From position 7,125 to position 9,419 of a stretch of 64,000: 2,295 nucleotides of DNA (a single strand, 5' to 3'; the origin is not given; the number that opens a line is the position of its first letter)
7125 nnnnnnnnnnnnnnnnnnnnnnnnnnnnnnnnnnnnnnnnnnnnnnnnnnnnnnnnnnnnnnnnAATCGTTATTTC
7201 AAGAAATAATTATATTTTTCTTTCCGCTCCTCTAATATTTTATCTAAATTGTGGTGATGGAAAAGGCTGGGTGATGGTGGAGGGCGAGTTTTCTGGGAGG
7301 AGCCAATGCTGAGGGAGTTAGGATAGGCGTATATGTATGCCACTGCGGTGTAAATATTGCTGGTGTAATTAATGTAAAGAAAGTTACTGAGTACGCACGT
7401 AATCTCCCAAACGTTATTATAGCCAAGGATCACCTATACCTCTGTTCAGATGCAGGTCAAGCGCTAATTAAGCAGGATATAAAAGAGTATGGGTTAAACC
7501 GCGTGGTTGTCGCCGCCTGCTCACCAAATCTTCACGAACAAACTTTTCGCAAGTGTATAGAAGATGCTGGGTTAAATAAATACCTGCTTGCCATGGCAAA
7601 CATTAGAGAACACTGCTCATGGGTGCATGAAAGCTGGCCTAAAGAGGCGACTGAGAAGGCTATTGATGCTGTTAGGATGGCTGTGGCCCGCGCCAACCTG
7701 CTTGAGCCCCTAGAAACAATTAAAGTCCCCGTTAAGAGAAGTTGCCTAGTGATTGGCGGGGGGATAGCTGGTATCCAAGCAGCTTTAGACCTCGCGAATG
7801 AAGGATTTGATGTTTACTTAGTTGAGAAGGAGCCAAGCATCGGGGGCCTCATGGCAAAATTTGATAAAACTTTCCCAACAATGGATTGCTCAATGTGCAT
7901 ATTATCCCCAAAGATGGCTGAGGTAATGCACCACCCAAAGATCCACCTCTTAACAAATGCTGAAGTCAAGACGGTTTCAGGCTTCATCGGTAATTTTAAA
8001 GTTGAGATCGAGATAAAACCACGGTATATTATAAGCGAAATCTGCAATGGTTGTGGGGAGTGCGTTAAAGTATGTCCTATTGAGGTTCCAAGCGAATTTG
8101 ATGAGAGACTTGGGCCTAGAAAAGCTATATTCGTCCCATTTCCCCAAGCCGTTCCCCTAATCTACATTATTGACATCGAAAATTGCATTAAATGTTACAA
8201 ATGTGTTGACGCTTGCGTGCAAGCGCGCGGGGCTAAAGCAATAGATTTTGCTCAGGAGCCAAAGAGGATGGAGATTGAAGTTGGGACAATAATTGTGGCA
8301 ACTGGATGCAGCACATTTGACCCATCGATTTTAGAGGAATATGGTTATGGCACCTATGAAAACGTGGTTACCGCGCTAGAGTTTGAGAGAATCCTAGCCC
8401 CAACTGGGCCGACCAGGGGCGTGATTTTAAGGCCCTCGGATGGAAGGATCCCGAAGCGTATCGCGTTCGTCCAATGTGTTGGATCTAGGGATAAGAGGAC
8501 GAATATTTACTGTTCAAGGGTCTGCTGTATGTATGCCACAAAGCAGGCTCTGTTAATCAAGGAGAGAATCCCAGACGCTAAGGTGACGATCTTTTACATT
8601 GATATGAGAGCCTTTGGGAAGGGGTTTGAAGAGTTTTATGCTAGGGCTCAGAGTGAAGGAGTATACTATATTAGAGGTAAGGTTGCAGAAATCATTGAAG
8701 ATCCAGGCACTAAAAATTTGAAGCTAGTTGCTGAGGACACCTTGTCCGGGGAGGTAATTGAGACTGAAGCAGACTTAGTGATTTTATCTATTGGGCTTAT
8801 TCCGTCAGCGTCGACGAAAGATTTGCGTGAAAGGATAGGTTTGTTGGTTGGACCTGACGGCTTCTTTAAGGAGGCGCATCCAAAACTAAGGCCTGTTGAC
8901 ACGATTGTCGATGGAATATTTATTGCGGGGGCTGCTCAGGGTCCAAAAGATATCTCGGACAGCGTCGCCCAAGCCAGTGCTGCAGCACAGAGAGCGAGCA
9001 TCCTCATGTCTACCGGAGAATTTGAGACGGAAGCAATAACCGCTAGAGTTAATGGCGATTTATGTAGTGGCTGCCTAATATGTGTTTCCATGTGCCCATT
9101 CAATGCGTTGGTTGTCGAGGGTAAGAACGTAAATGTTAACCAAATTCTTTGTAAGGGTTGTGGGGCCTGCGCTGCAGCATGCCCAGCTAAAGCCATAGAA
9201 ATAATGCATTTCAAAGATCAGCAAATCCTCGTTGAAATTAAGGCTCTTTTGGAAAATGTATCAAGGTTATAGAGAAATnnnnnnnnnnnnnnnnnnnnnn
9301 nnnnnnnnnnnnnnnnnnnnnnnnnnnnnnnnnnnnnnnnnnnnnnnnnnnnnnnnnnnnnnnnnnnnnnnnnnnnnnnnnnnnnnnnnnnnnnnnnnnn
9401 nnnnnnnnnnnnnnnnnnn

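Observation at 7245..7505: hdrA has no canonical start codon upstream of its conserved N-terminal Cys domain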

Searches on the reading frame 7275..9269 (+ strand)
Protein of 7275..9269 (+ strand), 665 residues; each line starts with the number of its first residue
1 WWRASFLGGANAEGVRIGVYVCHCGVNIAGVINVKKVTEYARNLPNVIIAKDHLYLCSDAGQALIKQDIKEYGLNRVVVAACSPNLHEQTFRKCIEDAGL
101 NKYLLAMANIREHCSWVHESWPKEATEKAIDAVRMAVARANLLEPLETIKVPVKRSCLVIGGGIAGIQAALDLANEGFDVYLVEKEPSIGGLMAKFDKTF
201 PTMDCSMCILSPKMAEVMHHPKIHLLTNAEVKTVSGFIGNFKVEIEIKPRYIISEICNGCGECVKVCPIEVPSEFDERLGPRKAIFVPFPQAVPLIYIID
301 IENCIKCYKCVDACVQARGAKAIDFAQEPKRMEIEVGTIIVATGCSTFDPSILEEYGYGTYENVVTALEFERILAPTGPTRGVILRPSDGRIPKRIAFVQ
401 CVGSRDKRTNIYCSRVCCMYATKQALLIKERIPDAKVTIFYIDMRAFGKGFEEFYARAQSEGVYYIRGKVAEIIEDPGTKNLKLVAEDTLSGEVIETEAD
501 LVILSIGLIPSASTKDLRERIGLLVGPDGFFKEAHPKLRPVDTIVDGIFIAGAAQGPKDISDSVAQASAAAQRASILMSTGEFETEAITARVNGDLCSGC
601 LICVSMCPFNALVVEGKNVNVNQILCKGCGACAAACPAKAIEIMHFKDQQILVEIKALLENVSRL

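Call 7: find_homologous_proteins(query=window:7275-9269:+)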
Query seq(665 aa) (665 aa): 8000 proteins with E <= 0.001 among 8000 candidates; the best 120 are listed.
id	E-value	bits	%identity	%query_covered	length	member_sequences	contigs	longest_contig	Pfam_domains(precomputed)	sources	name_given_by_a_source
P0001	0.0e+0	1492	100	99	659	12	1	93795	PF14697.12,PF13450.13,PF07992.21,PF12837.13,PF13484.12,PF12838.13,PF12831.14,PF01266.31,PF12797.13,PF00890.31,PF00037.33,PF25160.2,PF13237.12,PF13187.12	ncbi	ncbi:MAG: CoB--CoM heterodisulfide reductase iron-sulfur subunit A family protein [Candidatus Bathya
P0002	0.0e+0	1215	79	98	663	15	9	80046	PF14697.12,PF13450.13,PF07992.21,PF12837.13,PF13484.12,PF12838.13,PF12831.14,PF01266.31,PF12797.13,PF00890.31,PF00037.33,PF25160.2,PF13237.12,PF13183.12,PF13187.12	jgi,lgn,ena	jgi:heterodisulfide reductase subunit A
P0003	0.0e+0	1212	79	98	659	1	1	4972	PF14697.12,PF13450.13,PF07992.21,PF12837.13,PF13484.12,PF12838.13,PF12831.14,PF01266.31,PF12797.13,PF00890.31,PF00037.33,PF25160.2,PF13237.12,PF13183.12,PF13187.12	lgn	-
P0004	0.0e+0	1155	76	98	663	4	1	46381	PF14697.12,PF13450.13,PF07992.21,PF12837.13,PF13484.12,PF12838.13,PF01134.29,PF12831.14,PF12797.13,PF00890.31,PF00037.33,PF25160.2,PF13237.12,PF13183.12,PF13187.12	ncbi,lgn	ncbi:MAG: CoB--CoM heterodisulfide reductase iron-sulfur subunit A family protein [Candidatus Bathya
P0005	0.0e+0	1110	73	98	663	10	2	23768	PF14697.12,PF13450.13,PF07992.21,PF12837.13,PF00070.34,PF13484.12,PF12838.13,PF12831.14,PF01266.31,PF12797.13,PF00890.31,PF00037.33,PF13738.13,PF25160.2,PF13237.12,PF13183.12,PF13187.12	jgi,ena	-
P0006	0.0e+0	1110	73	97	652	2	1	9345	PF14697.12,PF13450.13,PF07992.21,PF12837.13,PF13484.12,PF12838.13,PF12797.13,PF00037.33,PF25160.2,PF13237.12,PF13183.12,PF13187.12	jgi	jgi:heterodisulfide reductase subunit A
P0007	0.0e+0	1101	72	98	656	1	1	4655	PF14697.12,PF13450.13,PF07992.21,PF12837.13,PF13484.12,PF12838.13,PF01134.29,PF12831.14,PF01266.31,PF12797.13,PF00890.31,PF00037.33,PF25160.2,PF13237.12,PF13187.12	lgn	-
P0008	0.0e+0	1081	72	98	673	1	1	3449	PF14697.12,PF13450.13,PF07992.21,PF12837.13,PF13484.12,PF12838.13,PF12831.14,PF01266.31,PF12797.13,PF00037.33,PF25160.2,PF13237.12,PF13187.12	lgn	-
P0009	0.0e+0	1079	71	97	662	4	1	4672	PF14697.12,PF13450.13,PF07992.21,PF12837.13,PF13484.12,PF12838.13,PF12831.14,PF01266.31,PF12797.13,PF00890.31,PF00037.33,PF25160.2,PF13237.12,PF13187.12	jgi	jgi:heterodisulfide reductase subunit A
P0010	0.0e+0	1077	-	-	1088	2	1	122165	PF14697.12,PF13450.13,PF07992.21,PF12837.13,PF13484.12,PF12838.13,PF13534.12,PF01134.29,PF12831.14,PF12797.13,PF00890.31,PF00037.33,PF25160.2,PF13237.12,PF13187.12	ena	-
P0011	0.0e+0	1071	-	-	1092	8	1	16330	PF14697.12,PF13450.13,PF07992.21,PF12837.13,PF03486.21,PF13484.12,PF12838.13,PF01134.29,PF12831.14,PF01266.31,PF12797.13,PF00890.31,PF00037.33,PF01262.28,PF25160.2,PF13237.12,PF13187.12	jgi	-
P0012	0.0e+0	1068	71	98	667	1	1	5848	PF14697.12,PF13450.13,PF07992.21,PF12837.13,PF13484.12,PF12838.13,PF12831.14,PF01266.31,PF12797.13,PF00890.31,PF00037.33,PF25160.2,PF13237.12,PF13187.12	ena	-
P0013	0.0e+0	1068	70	97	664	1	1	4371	PF14697.12,PF13450.13,PF07992.21,PF12837.13,PF13484.12,PF12838.13,PF12831.14,PF01266.31,PF12797.13,PF00890.31,PF00037.33,PF25160.2,PF13237.12,PF13187.12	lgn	-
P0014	0.0e+0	1067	70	97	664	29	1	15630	PF14697.12,PF13450.13,PF07992.21,PF12837.13,PF13484.12,PF12838.13,PF12831.14,PF01266.31,PF12797.13,PF00890.31,PF00037.33,PF25160.2,PF13237.12,PF13187.12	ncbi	ncbi:MAG: CoB--CoM heterodisulfide reductase iron-sulfur subunit A family protein [Candidatus Bathya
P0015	0.0e+0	1064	70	97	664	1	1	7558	PF14697.12,PF13450.13,PF07992.21,PF12837.13,PF13484.12,PF12838.13,PF12831.14,PF01266.31,PF12797.13,PF00890.31,PF00037.33,PF25160.2,PF13237.12,PF13187.12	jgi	-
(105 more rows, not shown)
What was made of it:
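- On HdrA (CoB-CoM heterodisulfide reductase subunit A family): Close homologues are named HdrA family proteins (call 7).
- HdrA paralogues are common in Bathyarchaeia, as shown by the many long HdrA-like hits in call 7.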

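Call 10: find_encoding_contigs(protein=P0002, flank=3000, max_places=4)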
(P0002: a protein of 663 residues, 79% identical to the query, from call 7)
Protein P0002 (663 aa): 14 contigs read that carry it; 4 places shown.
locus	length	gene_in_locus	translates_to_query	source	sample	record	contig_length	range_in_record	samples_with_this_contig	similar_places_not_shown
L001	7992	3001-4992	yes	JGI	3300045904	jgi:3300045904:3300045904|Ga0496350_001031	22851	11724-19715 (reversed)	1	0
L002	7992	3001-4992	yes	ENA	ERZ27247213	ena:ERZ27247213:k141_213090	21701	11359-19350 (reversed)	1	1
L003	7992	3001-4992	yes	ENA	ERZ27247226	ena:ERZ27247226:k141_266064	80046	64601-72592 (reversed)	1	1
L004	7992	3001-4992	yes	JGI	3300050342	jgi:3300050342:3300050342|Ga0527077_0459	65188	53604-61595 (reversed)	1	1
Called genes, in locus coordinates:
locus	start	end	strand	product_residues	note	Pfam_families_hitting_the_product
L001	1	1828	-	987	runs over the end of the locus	PF00133:tRNA-synt_1, PF01406:tRNA-synt_1e (faint), PF09334:tRNA-synt_1g, PF13603:tRNA-synt_1_2, PF09334:tRNA-synt_1g (weak), PF08264:Anticodon_1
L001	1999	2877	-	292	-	PF14697:Fer4_21, PF12838:Fer4_7, PF00037:Fer4, PF00037:Fer4, PF14697:Fer4_21, PF13237:Fer4_10, PF12838:Fer4_7, PF13187:Fer4_9, +14 more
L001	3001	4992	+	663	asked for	PF00890:FAD_binding_2 (weak), PF01266:DAO, PF07992:Pyr_redox_2 (weak), PF12831:FAD_oxidored (weak), PF13450:NAD_binding_8, PF13187:Fer4_9 (weak), PF12838:Fer4_7 (weak), PF14697:Fer4_21, +8 more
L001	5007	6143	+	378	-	PF13183:Fer4_8, PF13237:Fer4_10 (faint), PF13187:Fer4_9 (weak), PF13534:Fer4_17, PF02754:CCG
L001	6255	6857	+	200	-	PF13187:Fer4_9 (faint), PF13237:Fer4_10 (faint), PF12837:Fer4_6 (weak), PF13247:Fer4_11, PF12838:Fer4_7 (weak), PF25160:LdpA_Fe-S-bd, PF00037:Fer4, PF12837:Fer4_6, +4 more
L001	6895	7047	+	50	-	-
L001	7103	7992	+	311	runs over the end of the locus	PF00890:FAD_binding_2 (faint), PF01946:Thi4 (faint), PF03486:HI0933_like (faint), PF07992:Pyr_redox_2, PF13450:NAD_binding_8 (faint), PF01266:DAO (weak), PF13738:Pyr_redox_3, PF00070:Pyr_redox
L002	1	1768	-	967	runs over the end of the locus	PF00133:tRNA-synt_1, PF01406:tRNA-synt_1e (faint), PF09334:tRNA-synt_1g, PF13603:tRNA-synt_1_2, PF09334:tRNA-synt_1g (weak), PF08264:Anticodon_1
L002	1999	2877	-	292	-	PF14697:Fer4_21, PF12838:Fer4_7, PF00037:Fer4, PF00037:Fer4, PF14697:Fer4_21, PF13237:Fer4_10, PF12838:Fer4_7, PF13187:Fer4_9, +14 more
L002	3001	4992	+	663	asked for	PF00890:FAD_binding_2 (weak), PF01266:DAO, PF07992:Pyr_redox_2 (weak), PF12831:FAD_oxidored (weak), PF13450:NAD_binding_8, PF13187:Fer4_9 (weak), PF12838:Fer4_7 (weak), PF14697:Fer4_21, +8 more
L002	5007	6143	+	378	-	PF13183:Fer4_8, PF13237:Fer4_10 (faint), PF13187:Fer4_9 (weak), PF13534:Fer4_17, PF02754:CCG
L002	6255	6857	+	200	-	PF13187:Fer4_9 (faint), PF13237:Fer4_10 (faint), PF12837:Fer4_6 (weak), PF13247:Fer4_11, PF12838:Fer4_7 (weak), PF25160:LdpA_Fe-S-bd, PF00037:Fer4, PF12837:Fer4_6, +4 more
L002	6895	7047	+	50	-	-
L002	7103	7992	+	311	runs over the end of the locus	PF00890:FAD_binding_2 (faint), PF01946:Thi4 (faint), PF03486:HI0933_like (faint), PF07992:Pyr_redox_2, PF12831:FAD_oxidored (faint), PF01266:DAO (weak), PF13738:Pyr_redox_3, PF00070:Pyr_redox, +1 more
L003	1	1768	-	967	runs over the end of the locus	PF00133:tRNA-synt_1, PF01406:tRNA-synt_1e (faint), PF09334:tRNA-synt_1g, PF13603:tRNA-synt_1_2, PF09334:tRNA-synt_1g (weak), PF08264:Anticodon_1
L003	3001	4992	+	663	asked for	PF00890:FAD_binding_2 (weak), PF01266:DAO, PF07992:Pyr_redox_2 (weak), PF12831:FAD_oxidored (weak), PF13450:NAD_binding_8, PF13187:Fer4_9 (weak), PF12838:Fer4_7 (weak), PF14697:Fer4_21, +8 more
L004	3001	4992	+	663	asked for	PF00890:FAD_binding_2 (weak), PF01266:DAO, PF07992:Pyr_redox_2 (weak), PF12831:FAD_oxidored (weak), PF13450:NAD_binding_8, PF13187:Fer4_9 (weak), PF12838:Fer4_7 (weak), PF14697:Fer4_21, +8 more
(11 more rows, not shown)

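Call 11: find_encoding_contigs(protein=P0001, flank=10000, max_places=4)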
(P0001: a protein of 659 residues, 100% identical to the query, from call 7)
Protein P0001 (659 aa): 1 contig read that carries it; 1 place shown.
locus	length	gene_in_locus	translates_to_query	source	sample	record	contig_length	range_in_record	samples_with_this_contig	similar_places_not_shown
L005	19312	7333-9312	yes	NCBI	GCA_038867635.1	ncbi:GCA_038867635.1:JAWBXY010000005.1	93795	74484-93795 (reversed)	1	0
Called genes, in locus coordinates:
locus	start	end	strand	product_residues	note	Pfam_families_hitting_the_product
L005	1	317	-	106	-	PF00005:ABC_tran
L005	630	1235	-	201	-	PF05683:Fumerase_C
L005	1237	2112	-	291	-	PF05681:Fumerase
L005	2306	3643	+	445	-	PF00390:malic, PF03949:Malic_M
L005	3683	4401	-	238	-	PF02754:CCG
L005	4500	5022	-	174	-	PF13183:Fer4_8, PF13237:Fer4_10 (weak), PF13187:Fer4_9, PF13534:Fer4_17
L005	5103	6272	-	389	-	PF00083:Sugar_tr (faint), PF13347:MFS_2 (faint), PF06609:TRI12 (weak), PF06779:MFS_4 (weak), PF07690:MFS_1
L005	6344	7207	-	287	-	PF00037:Fer4 (weak), PF13237:Fer4_10 (weak), PF14697:Fer4_21, PF12838:Fer4_7, PF00037:Fer4, PF12838:Fer4_7, PF13187:Fer4_9, PF13237:Fer4_10, +10 more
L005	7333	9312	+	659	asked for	PF00890:FAD_binding_2 (weak), PF01266:DAO (weak), PF07992:Pyr_redox_2, PF12831:FAD_oxidored, PF13450:NAD_binding_8 (weak), PF13187:Fer4_9, PF00037:Fer4 (weak), PF13237:Fer4_10, +7 more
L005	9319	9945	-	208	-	PF12838:Fer4_7 (faint), PF13187:Fer4_9 (faint), PF13237:Fer4_10 (faint), PF13484:Fer4_16 (faint), PF25160:LdpA_Fe-S-bd (faint), PF13247:Fer4_11, PF00037:Fer4, PF14697:Fer4_21 (weak), +2 more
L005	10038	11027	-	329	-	PF01012:ETF, PF00766:ETF_alpha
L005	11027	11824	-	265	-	PF01012:ETF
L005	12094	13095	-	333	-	PF04055:Radical_SAM (weak)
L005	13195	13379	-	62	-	-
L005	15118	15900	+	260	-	PF00290:Trp_syntA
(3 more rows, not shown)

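Call 21: list_cluster_members(proteins=[P0001])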
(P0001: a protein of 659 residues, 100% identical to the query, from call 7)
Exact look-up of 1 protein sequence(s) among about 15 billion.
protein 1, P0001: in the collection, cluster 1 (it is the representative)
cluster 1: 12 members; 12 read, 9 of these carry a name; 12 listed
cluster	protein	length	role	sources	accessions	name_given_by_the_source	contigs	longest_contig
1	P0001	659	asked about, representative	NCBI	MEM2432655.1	MAG: CoB--CoM heterodisulfide reductase iron-sulfur subunit A family protein [Candidatus ...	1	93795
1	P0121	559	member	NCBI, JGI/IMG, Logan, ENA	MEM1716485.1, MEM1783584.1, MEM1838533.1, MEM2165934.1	MAG: CoB--CoM heterodisulfide reductase iron-sulfur subunit A family protein [Candidatus ...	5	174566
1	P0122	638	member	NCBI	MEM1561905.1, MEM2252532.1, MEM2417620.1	MAG: CoB--CoM heterodisulfide reductase iron-sulfur subunit A family protein [Candidatus ...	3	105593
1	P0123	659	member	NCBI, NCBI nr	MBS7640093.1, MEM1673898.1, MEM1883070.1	MAG: CoB--CoM heterodisulfide reductase iron-sulfur subunit A family protein [Candidatus ... | CoB--CoM heterodisulfide reductase iron-sulfur subunit A family protein [Candidatus ...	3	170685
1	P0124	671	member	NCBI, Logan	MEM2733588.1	MAG: CoB--CoM heterodisulfide reductase iron-sulfur subunit A family protein [Candidatus ...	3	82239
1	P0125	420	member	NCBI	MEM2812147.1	MAG: CoB--CoM heterodisulfide reductase iron-sulfur subunit A family protein, partial ...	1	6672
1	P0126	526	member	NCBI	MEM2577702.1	MAG: CoB--CoM heterodisulfide reductase iron-sulfur subunit A family protein, partial ...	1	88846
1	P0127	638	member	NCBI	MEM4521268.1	MAG: CoB--CoM heterodisulfide reductase iron-sulfur subunit A family protein [Candidatus ...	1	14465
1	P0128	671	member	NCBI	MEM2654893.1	MAG: CoB--CoM heterodisulfide reductase iron-sulfur subunit A family protein [Candidatus ...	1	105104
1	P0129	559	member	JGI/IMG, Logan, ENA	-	-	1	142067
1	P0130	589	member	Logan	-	-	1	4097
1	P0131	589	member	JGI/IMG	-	-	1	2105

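Call 22: find_related_loci(query=P0001, collection=genome_contigs, flank=10000)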
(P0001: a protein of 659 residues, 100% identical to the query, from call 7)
Query P0001 (659 aa) in genome_contigs; peptide patterns used: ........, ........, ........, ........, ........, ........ (x = any residue, [..] = any of these).
600 stretches matched a pattern (row limit reached: there are more); 586 encode a relative of the query (tblastn E <= 1e-3); the best 80 are kept; 80 distinct loci.
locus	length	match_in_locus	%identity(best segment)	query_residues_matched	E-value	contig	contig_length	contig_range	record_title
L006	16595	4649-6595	80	5-653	0e+0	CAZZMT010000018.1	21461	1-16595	MAG TPA_asm: uncultured Candidatus Bathyarchaeia archaeon isolate binchicken_co25_93 genome assembly, contig: k141_78078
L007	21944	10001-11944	67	10-657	0e+0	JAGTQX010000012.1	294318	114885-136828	MAG: Candidatus Bathyarchaeota archaeon isolate DRTY-6_2_bin_115 DRTY-6_2_bin_115_NODE_4, whole genome shotgun sequence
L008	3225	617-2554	58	10-658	0e+0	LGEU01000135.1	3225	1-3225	MAG: Methanobacteriaceae archaeon 41_258 PW_scaffold_1103, whole genome shotgun sequence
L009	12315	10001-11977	57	1-658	0e+0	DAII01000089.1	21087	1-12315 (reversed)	MAG TPA_asm: Methanobrevibacter sp. UBA586 UBA586_contig_2418, whole genome shotgun sequence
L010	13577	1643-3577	58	7-653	0e+0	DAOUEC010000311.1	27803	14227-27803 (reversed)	MAG TPA_asm: Anaerolineae bacterium isolate N3_163 k131_2326003, whole genome shotgun sequence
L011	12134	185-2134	56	10-658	0e+0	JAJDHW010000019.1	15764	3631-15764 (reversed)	Methanobrevibacter sp. OttesenSCG-928-I08 AH-928-I08_NODE_19, whole genome shotgun sequence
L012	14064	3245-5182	57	10-658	0e+0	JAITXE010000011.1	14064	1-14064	MAG: Methanobrevibacter sp. isolate Zx50_bin4 k119_2707082, whole genome shotgun sequence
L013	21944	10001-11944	56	5-655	0e+0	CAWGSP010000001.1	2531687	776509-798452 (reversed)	MAG: uncultured Methanobacteriaceae archaeon isolate MFD05512.bin.1.236 genome assembly, contig: contig_15327, whole gen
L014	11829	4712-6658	56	7-658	0e+0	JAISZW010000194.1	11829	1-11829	MAG: Candidatus Methanovirga basalitermitum isolate Ncb351_bin114 k119_60704, whole genome shotgun sequence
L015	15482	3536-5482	57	7-658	0e+0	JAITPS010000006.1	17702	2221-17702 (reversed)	MAG: Candidatus Methanovirga meridionalis isolate Pq454_bin35 k119_383143, whole genome shotgun sequence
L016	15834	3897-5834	56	10-658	0e+0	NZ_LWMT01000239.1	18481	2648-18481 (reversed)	Methanobrevibacter filiformis strain DSM 11501 MBFIL_contig000239, whole genome shotgun sequence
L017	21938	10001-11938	56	10-658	0e+0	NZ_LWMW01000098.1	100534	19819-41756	Methanobrevibacter cuticularis strain DSM 11139 MBCUT_contig000098, whole genome shotgun sequence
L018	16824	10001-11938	57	7-655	0e+0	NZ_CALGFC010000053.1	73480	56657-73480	MAG: uncultured Methanobrevibacter sp. isolate SRR3330209_bin.54_CONCOCT_v1.1_MAG ERZ724086.161, whole genome shotgun se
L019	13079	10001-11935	57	6-653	0e+0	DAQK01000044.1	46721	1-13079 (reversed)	MAG TPA_asm: Methanobacterium sp. UBA279 UBA279_contig_16452, whole genome shotgun sequence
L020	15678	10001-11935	58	7-653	0e+0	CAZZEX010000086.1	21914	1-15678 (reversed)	MAG TPA_asm: uncultured Anaerolineales bacterium isolate SRP214966_co5_324 genome assembly, contig: NODE_1833_length_219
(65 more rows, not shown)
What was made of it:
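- Tried and rejected: The nearest hit was 80% identical (call 22).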

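Call 25: find_encoding_contigs(protein=P0124, flank=10000, max_places=4)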
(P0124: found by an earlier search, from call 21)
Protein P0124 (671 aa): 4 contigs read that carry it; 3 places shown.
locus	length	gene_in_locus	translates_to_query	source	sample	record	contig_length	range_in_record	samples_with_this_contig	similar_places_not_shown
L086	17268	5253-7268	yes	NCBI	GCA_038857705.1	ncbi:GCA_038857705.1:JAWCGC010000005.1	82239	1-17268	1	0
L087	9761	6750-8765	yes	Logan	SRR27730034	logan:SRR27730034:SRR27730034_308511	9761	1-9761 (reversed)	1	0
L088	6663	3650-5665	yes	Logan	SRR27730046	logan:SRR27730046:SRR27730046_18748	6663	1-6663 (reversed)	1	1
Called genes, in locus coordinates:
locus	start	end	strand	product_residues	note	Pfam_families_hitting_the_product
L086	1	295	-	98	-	PF05681:Fumerase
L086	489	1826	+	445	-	PF00390:malic, PF03949:Malic_M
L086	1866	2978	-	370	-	PF13183:Fer4_8, PF13237:Fer4_10 (weak), PF13187:Fer4_9, PF13534:Fer4_17, PF02754:CCG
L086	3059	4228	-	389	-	PF00083:Sugar_tr (faint), PF13347:MFS_2 (faint), PF06609:TRI12 (weak), PF06779:MFS_4 (weak), PF07690:MFS_1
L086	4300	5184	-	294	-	PF00037:Fer4 (weak), PF12838:Fer4_7, PF14697:Fer4_21, PF12838:Fer4_7, PF00037:Fer4, PF13237:Fer4_10, PF12838:Fer4_7, PF13187:Fer4_9, +12 more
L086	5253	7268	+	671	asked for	PF00890:FAD_binding_2 (weak), PF01266:DAO (weak), PF07992:Pyr_redox_2, PF12831:FAD_oxidored, PF13450:NAD_binding_8 (weak), PF13187:Fer4_9, PF00037:Fer4 (weak), PF13237:Fer4_10, +7 more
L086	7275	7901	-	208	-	PF12838:Fer4_7 (faint), PF13187:Fer4_9 (faint), PF13237:Fer4_10 (faint), PF13484:Fer4_16 (faint), PF25160:LdpA_Fe-S-bd (faint), PF13247:Fer4_11, PF00037:Fer4, PF14697:Fer4_21 (weak), +2 more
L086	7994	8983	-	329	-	PF01012:ETF, PF00766:ETF_alpha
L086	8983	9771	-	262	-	PF01012:ETF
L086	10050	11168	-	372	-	PF04055:Radical_SAM (weak)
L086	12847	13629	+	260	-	PF00290:Trp_syntA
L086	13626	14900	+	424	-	PF00291:PALP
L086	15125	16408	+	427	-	PF01964:ThiC_Rad_SAM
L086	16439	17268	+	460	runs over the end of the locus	PF08543:Phos_pyr_kin, PF00294:PfkB, PF10120:ThiN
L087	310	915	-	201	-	PF05683:Fumerase_C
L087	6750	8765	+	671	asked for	PF00890:FAD_binding_2 (weak), PF01266:DAO (weak), PF07992:Pyr_redox_2, PF12831:FAD_oxidored, PF13450:NAD_binding_8 (weak), PF13187:Fer4_9, PF00037:Fer4 (weak), PF13237:Fer4_10, +7 more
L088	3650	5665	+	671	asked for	PF00890:FAD_binding_2 (weak), PF01266:DAO (weak), PF07992:Pyr_redox_2, PF12831:FAD_oxidored, PF13450:NAD_binding_8 (weak), PF13187:Fer4_9, PF00037:Fer4 (weak), PF13237:Fer4_10, +7 more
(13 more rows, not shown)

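Call 26: find_encoding_contigs(protein=P0128, flank=10000, max_places=3)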
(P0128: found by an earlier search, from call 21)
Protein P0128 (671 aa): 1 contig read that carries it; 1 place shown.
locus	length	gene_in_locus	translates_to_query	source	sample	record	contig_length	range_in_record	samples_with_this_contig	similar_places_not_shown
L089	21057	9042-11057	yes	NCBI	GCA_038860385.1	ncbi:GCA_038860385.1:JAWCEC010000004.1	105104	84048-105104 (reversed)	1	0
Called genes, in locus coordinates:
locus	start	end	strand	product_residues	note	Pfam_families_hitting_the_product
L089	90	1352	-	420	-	PF12679:ABC2_membrane_2, PF12698:ABC2_membrane_3, PF01061:ABC2_membrane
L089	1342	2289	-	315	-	PF00005:ABC_tran, PF13304:AAA_21, PF13732:DrrA1-3_C (weak)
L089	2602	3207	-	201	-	PF05683:Fumerase_C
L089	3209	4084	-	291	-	PF05681:Fumerase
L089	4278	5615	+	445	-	PF00390:malic, PF03949:Malic_M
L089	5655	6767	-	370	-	PF13183:Fer4_8, PF13237:Fer4_10 (weak), PF13187:Fer4_9, PF13534:Fer4_17, PF02754:CCG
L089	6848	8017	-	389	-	PF00083:Sugar_tr (faint), PF13347:MFS_2 (faint), PF06609:TRI12 (weak), PF06779:MFS_4 (weak), PF07690:MFS_1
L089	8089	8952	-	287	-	PF00037:Fer4 (weak), PF13237:Fer4_10 (weak), PF14697:Fer4_21, PF12838:Fer4_7, PF13187:Fer4_9 (weak), PF12838:Fer4_7, PF00037:Fer4, PF13187:Fer4_9, +12 more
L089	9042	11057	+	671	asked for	PF00890:FAD_binding_2 (weak), PF01266:DAO (weak), PF07992:Pyr_redox_2, PF12831:FAD_oxidored, PF13450:NAD_binding_8 (weak), PF13187:Fer4_9, PF00037:Fer4 (weak), PF13237:Fer4_10, +7 more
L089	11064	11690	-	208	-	PF12838:Fer4_7 (faint), PF13187:Fer4_9 (faint), PF13237:Fer4_10 (faint), PF13484:Fer4_16 (faint), PF25160:LdpA_Fe-S-bd (faint), PF13247:Fer4_11, PF00037:Fer4, PF14697:Fer4_21 (weak), +2 more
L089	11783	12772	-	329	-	PF01012:ETF, PF00766:ETF_alpha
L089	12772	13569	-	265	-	PF01012:ETF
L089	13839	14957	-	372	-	PF04055:Radical_SAM (weak)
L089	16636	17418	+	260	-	PF00290:Trp_syntA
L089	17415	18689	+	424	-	PF00291:PALP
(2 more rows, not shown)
